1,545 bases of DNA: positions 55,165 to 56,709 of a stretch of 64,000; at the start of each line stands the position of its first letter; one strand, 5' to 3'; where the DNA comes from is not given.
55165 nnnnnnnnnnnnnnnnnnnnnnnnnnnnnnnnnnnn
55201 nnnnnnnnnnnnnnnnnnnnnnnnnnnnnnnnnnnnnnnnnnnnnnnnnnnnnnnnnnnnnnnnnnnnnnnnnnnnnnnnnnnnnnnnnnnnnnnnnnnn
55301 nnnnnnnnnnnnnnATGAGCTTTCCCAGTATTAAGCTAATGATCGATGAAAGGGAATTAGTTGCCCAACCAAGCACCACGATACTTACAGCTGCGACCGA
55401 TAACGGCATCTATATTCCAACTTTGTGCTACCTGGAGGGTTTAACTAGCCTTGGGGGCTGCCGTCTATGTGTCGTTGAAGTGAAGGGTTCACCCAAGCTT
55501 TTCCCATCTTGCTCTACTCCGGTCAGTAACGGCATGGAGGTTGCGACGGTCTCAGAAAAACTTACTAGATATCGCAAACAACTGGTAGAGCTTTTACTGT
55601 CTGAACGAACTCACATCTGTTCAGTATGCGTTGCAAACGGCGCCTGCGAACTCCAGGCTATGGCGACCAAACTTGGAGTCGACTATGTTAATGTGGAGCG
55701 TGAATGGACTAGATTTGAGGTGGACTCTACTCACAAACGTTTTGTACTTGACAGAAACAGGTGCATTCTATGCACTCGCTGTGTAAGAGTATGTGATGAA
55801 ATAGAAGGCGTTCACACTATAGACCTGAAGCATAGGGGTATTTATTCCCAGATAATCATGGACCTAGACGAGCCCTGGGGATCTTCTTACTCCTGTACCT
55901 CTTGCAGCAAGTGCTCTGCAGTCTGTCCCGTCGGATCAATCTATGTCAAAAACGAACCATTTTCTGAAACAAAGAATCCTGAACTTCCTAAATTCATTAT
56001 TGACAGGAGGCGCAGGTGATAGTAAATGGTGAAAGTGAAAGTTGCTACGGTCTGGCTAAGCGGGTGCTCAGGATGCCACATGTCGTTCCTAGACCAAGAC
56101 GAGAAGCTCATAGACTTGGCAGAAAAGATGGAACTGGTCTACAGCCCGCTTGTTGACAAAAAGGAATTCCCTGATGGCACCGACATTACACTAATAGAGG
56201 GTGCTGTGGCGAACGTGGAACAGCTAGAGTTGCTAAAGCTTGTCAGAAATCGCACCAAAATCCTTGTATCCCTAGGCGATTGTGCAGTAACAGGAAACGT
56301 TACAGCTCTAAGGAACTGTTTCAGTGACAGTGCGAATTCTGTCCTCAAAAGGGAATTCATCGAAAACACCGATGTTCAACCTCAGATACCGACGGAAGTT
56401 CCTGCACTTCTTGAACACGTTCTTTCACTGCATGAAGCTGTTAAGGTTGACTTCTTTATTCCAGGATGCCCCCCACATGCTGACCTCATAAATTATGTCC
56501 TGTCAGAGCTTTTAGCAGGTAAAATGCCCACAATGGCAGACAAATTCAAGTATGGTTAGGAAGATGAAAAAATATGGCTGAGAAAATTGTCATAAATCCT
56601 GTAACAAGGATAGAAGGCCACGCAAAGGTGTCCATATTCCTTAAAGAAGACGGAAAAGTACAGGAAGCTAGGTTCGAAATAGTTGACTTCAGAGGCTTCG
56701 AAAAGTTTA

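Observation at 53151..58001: Complete HoxEFUYH-like (group 3d-type) bidirectional [NiFe] hydrogenase in an archaeal genomic context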

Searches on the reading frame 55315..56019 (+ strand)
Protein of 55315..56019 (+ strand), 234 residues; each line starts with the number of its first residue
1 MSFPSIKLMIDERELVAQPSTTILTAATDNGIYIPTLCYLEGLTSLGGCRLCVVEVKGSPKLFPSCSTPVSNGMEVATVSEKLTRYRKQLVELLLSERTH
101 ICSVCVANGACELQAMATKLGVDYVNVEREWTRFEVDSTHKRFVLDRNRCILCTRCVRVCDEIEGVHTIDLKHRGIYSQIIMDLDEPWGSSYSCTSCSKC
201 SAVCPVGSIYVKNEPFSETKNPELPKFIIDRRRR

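Call 3: search_protein_families(library=pfam, proteins=[window:55315-56019:+])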
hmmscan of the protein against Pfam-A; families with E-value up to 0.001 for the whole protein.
window:55315-56019:+ (234 aa): 12 families
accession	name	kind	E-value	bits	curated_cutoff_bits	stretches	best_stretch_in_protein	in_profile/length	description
PF13510.11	Fer2_4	-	1.8e-19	70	22.8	1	5-80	3-81/82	2Fe-2S iron-sulfur cluster binding domain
PF10588.14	NADH-G_4Fe-4S_3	-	4.4e-13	49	27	1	87-124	1-38/40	NADH-ubiquinone oxidoreductase-G iron-sulfur binding region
PF22117.2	Fer4_Nqo3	-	4.1e-09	36.9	27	1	146-208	7-65/67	NADH-quinone oxidoreductase subunit 3, ferredoxin-like domain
PF12838.12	Fer4_7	-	1.7e-07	32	27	1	149-207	1-51/52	4Fe-4S dicluster domain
PF13183.11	Fer4_8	-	3.8e-07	31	27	1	148-207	3-67/68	4Fe-4S dicluster domain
PF00111.32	Fer2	-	4.8e-07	30.1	21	1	13-58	8-50/77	2Fe-2S iron-sulfur cluster binding domain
PF13187.11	Fer4_9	-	1.8e-06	28.3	27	1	149-208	1-51/52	4Fe-4S dicluster domain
PF14697.11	Fer4_21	-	5.1e-06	27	35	1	145-209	3-57/59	4Fe-4S dicluster domain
PF13237.11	Fer4_10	-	9.1e-06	26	25.5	1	144-205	3-53/53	4Fe-4S dicluster domain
PF12837.12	Fer4_6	-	3.4e-05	24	25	1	146-161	5-20/24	4Fe-4S binding domain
PF00037.32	Fer4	-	7.2e-05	22.9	21.1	0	193-210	7-24/24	4Fe-4S binding domain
PF13534.11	Fer4_17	-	0.00015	22.7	22.2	1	149-206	1-58/61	4Fe-4S dicluster domain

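Call 4: search_protein_families(library=ncbifam, proteins=[window:55315-56019:+])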
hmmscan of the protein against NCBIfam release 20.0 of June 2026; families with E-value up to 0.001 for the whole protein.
window:55315-56019:+ (234 aa): 19 families
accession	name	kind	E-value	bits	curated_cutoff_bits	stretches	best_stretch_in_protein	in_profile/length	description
NF005745.0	PRK07569.1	equivalog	5.6e-95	317.2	333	1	7-231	5-230/238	bidirectional hydrogenase complex protein HoxU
NF040763.1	FeFe_hydrog_A6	exception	7.9e-59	199.5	765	1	6-213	1-209/571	NADH-dependent [FeFe] hydrogenase, group A6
TIGR01973.1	NuoG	equivalog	2.2e-44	152.3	470.05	1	9-213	2-202/606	NADH-quinone oxidoreductase subunit NuoG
NF040762.1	Hydr_FeFe_Clost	exception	1.4e-37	129.6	900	1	7-212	2-207/572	ferredoxin hydrogenase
NF006305.0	PRK08493.1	equivalog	1.7e-35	122.4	591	1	6-213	2-225/819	NADH-quinone oxidoreductase subunit G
NF005895.0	PRK07860.1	equivalog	9.7e-35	119.8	802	1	6-209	18-220/811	NADH-quinone oxidoreductase subunit G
NF009454.0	PRK12814.1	equivalog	6.9e-32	110.6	916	2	5-103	3-101/657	putative NADPH-dependent glutamate synthase small subunit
TIGR02512.1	FeFe_hydrog_A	subfamily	1.1e-12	47.5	405.95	1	144-214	3-72/375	[FeFe] hydrogenase, group A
NF042909.1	FMH_DH_FwdF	exception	1.2e-06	27.8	375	1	96-220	54-166/336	tungsten-dependent formylmethanofuran dehydrogenase subunit FwdF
NF038355.1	FDH3_beta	equivalog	1.6e-06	28.2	240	1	141-214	3-76/180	formate dehydrogenase FDH3 subunit beta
NF038196.1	ferrodoxin_EFR1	subfamily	1.1e-05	25.6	75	1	183-214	175-206/242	EFR1 family ferrodoxin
NF045874.1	Vhu_polyferre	exception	1.9e-05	23.6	600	1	139-214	78-150/381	F420-non-reducing hydrogenase associated-polyferredoxin VhuB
TIGR01944.1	rnfB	subfamily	4.4e-05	23.1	68.7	0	103-215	71-166/190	RnfABCDGE type electron transport complex subunit B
NF058577.1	FdxA_fam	equivalog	6.2e-05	23.1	65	0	193-213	8-28/52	4Fe-4S ferredoxin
NF041891.1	hdrA_Methbact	equivalog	6.2e-05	21.4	1300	1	107-214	197-307/762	ferredoxin:CoB-CoM heterodisulfide reductase subunit HdrA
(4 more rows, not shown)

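Call 11: search_solved_structures(query=window:55315-56019:+, max_evalue=1e-10, show_alignments=1)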
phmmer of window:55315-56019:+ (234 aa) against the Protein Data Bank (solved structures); distinct sequences matched with E-value up to 1e-10: 71 (the best 60 are shown).
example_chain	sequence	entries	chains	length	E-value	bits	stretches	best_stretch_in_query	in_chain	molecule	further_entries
7t2r_A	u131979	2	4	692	3.9e-60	206.2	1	6-213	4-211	NiFe hydrogenase subunit A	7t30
7q4v_A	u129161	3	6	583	1e-41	145.9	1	6-213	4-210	Iron hydrogenase HydA1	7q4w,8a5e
8a6t_A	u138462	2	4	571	6.8e-36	126.9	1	6-213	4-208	Electron bifurcating hydrogenase subunit HydA1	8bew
5xf9_B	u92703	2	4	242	1.8e-35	125.5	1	3-216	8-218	NAD-reducing hydrogenase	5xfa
7p5h_A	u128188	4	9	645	3.6e-35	124.5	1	7-215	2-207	Fe-hydrogenase, subunit alpha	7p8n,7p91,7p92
9wxb_B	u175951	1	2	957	2e-34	122.1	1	6-213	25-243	Formate dehydrogenase alpha subunit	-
6tg9_A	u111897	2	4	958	2.7e-34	121.6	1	6-213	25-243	Formate dehydrogenase subunit alpha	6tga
7q5y_A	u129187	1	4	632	3.7e-32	114.6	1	5-216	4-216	NADH dehydrogenase I chain G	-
7tgh_S1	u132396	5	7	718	2.3e-31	112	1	6-227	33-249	NADH-ubiquinone oxidoreductase 75 kDa subunit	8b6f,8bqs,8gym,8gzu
5o31_G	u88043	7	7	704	1.4e-30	109.5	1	6-221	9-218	NADH-ubiquinone oxidoreductase 75 kDa subunit, mitochondrial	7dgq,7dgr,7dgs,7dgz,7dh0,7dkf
5lnk_3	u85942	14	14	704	1.4e-30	109.5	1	6-221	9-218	Mitochondrial complex I, 75 kDa subunit | NADH:ubiquinone oxidoreductase core subunit S1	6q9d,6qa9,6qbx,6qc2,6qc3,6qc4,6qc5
7qsd_G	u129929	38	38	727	1.5e-30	109.4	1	6-221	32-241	NADH-ubiquinone oxidoreductase 75 kDa subunit, mitochondrial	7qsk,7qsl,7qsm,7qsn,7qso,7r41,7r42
6zk9_3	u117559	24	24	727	1.5e-30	109.4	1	6-221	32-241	NADH:ubiquinone oxidoreductase core subunit S1 | NADH-ubiquinone oxidoreductase 75 kDa subunit, mitochondrial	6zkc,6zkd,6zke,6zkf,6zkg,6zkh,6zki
7zd6_3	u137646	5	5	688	1.6e-30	109.3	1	6-221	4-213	NADH-ubiquinone oxidoreductase 75 kDa subunit, mitochondrial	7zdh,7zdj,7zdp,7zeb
9w2u_G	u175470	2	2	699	1.6e-30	109.3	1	6-221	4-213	NADH-ubiquinone oxidoreductase 75 kDa subunit, mitochondrial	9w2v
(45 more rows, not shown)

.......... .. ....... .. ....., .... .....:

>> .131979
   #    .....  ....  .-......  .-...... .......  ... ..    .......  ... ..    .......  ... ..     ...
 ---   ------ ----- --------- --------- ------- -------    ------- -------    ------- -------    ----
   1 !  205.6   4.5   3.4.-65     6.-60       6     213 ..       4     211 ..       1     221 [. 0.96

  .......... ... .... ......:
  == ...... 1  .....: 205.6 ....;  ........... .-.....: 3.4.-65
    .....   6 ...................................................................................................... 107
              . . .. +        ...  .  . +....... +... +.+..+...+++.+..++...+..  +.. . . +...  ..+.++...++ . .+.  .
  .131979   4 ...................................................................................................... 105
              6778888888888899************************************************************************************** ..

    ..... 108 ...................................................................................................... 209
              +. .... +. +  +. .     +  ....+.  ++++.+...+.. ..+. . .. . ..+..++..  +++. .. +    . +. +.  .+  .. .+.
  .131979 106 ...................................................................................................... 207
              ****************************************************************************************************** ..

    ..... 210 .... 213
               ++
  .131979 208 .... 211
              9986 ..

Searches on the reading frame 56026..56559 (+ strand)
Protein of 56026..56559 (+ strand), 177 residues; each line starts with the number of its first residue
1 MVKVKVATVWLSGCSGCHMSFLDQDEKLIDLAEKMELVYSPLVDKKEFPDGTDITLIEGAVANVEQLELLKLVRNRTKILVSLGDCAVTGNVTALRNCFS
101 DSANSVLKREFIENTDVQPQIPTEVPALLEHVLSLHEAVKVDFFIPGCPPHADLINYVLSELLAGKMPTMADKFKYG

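Call 3: search_protein_families(library=pfam, proteins=[window:56026-56559:+])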
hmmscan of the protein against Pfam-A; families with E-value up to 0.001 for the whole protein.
window:56026-56559:+ (177 aa): 1 family
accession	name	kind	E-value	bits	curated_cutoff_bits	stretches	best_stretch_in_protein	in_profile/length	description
PF01058.29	Oxidored_q6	-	4.5e-29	101.2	27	1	14-161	1-127/128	NADH ubiquinone oxidoreductase, 20 Kd subunit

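Call 4: search_protein_families(library=ncbifam, proteins=[window:56026-56559:+])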
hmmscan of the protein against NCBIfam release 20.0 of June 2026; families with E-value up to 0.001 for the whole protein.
window:56026-56559:+ (177 aa): 8 families
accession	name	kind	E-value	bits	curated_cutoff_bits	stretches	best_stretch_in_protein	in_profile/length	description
NF045875.1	F420_non_VhuG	exception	5.8e-40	137.3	450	1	3-173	4-174/286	F420-non-reducing hydrogenase subunit VhuG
TIGR03294.1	FrhG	equivalog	1.2e-25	90.6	245.5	1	3-169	1-147/228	coenzyme F420 hydrogenase subunit gamma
NF040836.1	sulfhyd_HydD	equivalog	2.3e-18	66.3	500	1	3-171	5-162/261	NADPH-dependent hydrogenase/sulfhydrogenase 1 subunit delta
NF040831.1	sulfhyd_ShyD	equivalog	9.8e-17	61.3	460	1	5-172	2-157/240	NAD(P)-dependent hydrogenase/sulfhydrogenase 2 subunit delta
TIGR01957.1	nuoB_fam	subfamily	8e-06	25.8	142.7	0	132-161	108-137/145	NADH-quinone oxidoreductase subunit B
NF005012.1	PRK06411.1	subfamily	6.7e-05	22.5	116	0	134-162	126-154/166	NADH-quinone oxidoreductase subunit NuoB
NF011391.0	PRK14816.1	equivalog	0.00075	19.1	283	0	134-161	145-172/196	NADH-quinone oxidoreductase subunit B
NF045520.1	H2_NiFeSe_small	exception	0.0008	18.8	470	0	144-159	187-202/314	NiFeSe hydrogenase small subunit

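Call 12: search_solved_structures(query=window:56026-56559:+, max_evalue=1e-10, show_alignments=1)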
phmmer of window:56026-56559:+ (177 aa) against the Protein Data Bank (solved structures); distinct sequences matched with E-value up to 1e-10: 12.
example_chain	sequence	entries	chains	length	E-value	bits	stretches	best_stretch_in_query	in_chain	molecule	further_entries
7t2r_E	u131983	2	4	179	6.8e-48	166.2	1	1-172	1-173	NiFe hydrogenase small subunit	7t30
5odc_E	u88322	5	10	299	1.5e-41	145.5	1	4-172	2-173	Methyl-viologen reducing hydrogenase subunit G | Methyl-viologen reducing hydrogenase, subunit G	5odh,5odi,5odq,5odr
5xf9_C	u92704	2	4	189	4.8e-36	127.6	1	3-169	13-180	NAD-reducing hydrogenase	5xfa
9sw2_E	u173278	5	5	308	3.9e-31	111.6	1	3-166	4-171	F420-non-reducing hydrogenase subunit G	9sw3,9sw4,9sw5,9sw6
9sfi_I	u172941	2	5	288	1.6e-30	109.6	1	3-173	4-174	F420-non-reducing hydrogenase small subunit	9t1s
6qgr_G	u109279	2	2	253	1.4e-16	64.3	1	3-95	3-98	Coenzyme F420 hydrogenase subunit gamma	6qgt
6qii_G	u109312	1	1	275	1.7e-16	63.9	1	3-95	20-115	Coenzyme F420 hydrogenase subunit gamma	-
9r51_C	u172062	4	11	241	2.6e-16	63.4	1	4-98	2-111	F420-reducing [NiFe]-hydrogenase from Methanothermococcus thermolithotrophicus subunit gam | F420-reducing [NiFe]-hydrogenase from Methanothermococcus thermolit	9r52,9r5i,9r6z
9nez_A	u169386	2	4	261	1.8e-15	60.6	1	2-170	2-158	Sulfhydrogenase 1 subunit delta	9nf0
9e1j_A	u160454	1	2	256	3.3e-15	59.8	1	3-170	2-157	Sulfhydrogenase 1 subunit delta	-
9e15_A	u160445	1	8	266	3.4e-15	59.7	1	3-170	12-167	Sulfhydrogenase 1 subunit delta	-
3zfs_B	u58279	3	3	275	1.4e-11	48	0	3-94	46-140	F420-REDUCING HYDROGENASE, SUBUNIT GAMMA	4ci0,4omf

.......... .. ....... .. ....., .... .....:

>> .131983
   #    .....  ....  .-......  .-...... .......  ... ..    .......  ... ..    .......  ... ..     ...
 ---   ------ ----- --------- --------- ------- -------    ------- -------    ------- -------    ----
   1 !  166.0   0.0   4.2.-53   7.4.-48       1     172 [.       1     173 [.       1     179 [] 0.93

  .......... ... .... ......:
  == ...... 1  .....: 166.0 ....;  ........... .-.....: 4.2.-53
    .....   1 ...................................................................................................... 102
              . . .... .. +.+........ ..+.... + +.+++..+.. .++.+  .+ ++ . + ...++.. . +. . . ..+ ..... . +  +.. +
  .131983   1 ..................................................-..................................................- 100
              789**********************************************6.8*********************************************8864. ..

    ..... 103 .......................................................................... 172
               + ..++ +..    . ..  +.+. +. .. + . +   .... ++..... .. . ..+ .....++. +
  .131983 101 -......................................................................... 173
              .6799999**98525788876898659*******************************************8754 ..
